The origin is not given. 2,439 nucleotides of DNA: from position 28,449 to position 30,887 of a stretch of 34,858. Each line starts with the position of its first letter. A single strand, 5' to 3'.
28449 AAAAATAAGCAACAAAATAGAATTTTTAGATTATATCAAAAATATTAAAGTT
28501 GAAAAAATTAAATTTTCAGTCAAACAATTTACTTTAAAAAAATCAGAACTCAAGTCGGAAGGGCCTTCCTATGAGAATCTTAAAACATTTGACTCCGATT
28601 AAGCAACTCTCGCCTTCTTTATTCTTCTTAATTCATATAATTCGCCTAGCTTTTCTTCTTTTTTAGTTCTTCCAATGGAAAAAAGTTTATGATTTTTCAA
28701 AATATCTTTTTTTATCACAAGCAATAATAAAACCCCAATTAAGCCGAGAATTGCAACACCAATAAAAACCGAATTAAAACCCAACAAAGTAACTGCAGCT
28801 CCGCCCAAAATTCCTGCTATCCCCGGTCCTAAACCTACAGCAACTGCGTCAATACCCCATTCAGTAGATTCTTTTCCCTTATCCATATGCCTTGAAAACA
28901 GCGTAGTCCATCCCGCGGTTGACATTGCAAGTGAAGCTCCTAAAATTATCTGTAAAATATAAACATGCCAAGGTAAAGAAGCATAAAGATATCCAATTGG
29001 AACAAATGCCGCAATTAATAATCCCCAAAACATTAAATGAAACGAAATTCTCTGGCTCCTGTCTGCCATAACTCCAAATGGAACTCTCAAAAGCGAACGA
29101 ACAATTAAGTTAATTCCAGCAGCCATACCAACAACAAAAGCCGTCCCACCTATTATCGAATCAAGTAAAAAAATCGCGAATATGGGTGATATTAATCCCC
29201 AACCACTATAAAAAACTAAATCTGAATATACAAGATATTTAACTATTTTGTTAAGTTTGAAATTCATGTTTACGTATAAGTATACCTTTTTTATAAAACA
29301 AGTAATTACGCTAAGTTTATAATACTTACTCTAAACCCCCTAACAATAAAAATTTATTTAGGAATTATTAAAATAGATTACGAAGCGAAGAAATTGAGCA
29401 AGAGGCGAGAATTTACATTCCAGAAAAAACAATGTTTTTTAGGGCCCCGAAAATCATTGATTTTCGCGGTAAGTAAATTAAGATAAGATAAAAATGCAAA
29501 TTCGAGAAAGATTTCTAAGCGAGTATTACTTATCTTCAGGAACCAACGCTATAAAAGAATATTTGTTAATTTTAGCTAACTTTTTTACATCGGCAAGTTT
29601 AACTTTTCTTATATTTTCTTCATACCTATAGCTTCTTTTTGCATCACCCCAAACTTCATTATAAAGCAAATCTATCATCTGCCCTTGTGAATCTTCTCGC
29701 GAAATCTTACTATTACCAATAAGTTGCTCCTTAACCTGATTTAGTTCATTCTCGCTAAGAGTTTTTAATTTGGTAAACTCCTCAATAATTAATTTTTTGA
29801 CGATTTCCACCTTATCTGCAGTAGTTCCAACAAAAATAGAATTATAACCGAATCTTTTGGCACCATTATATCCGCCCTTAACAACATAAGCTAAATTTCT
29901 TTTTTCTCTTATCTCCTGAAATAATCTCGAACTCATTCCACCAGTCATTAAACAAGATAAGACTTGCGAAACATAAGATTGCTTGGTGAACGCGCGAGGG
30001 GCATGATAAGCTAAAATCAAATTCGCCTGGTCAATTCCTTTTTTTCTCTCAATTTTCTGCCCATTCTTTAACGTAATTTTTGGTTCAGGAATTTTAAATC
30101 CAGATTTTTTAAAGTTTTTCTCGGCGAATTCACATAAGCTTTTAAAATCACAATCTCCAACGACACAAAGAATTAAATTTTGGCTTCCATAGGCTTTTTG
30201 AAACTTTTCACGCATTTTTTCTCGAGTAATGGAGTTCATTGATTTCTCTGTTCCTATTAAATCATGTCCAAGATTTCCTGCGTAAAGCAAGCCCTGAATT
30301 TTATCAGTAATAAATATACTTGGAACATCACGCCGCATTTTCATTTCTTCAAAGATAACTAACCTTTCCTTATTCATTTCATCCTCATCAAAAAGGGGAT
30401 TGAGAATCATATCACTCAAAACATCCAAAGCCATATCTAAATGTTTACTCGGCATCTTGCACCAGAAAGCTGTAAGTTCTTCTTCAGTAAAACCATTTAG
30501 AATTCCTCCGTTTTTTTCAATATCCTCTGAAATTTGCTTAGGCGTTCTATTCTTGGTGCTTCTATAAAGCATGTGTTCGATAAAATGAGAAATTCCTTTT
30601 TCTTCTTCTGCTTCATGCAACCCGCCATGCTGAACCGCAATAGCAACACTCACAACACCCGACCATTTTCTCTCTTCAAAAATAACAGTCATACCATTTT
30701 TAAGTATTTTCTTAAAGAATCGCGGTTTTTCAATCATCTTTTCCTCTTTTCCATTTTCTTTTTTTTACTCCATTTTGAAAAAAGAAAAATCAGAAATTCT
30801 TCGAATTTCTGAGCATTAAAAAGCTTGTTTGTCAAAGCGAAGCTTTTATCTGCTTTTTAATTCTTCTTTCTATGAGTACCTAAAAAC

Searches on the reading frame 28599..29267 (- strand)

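Call 13: search_protein_families(library=pfam, proteins=[window:28599-29267:-], max_evalue=0.01)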
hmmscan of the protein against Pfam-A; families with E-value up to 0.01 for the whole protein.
window:28599-29267:- (222 aa): 1 family
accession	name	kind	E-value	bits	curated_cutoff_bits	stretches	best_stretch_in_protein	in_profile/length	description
PF07690.21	MFS_1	-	1.6e-19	70.5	33.4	1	18-186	7-172/347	Major Facilitator Superfamily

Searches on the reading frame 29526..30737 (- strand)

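Call 13: search_protein_families(library=pfam, proteins=[window:29526-30737:-], max_evalue=0.01)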
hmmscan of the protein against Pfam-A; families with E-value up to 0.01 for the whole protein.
window:29526-30737:- (403 aa): 3 families
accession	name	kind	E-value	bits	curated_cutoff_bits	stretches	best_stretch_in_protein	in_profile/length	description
PF05193.26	Peptidase_M16_C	-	1.3e-31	110.3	23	1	169-339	1-181/181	Peptidase M16 inactive domain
PF00675.25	Peptidase_M16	-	9.2e-30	103.9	22.3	1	19-163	3-148/149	Insulinase (Peptidase family M16)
PF22456.1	PqqF-like_C_4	-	0.0016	19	27.5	1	268-344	6-86/100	PQQ synthase PqqF-like, C-terminal lobe domain 4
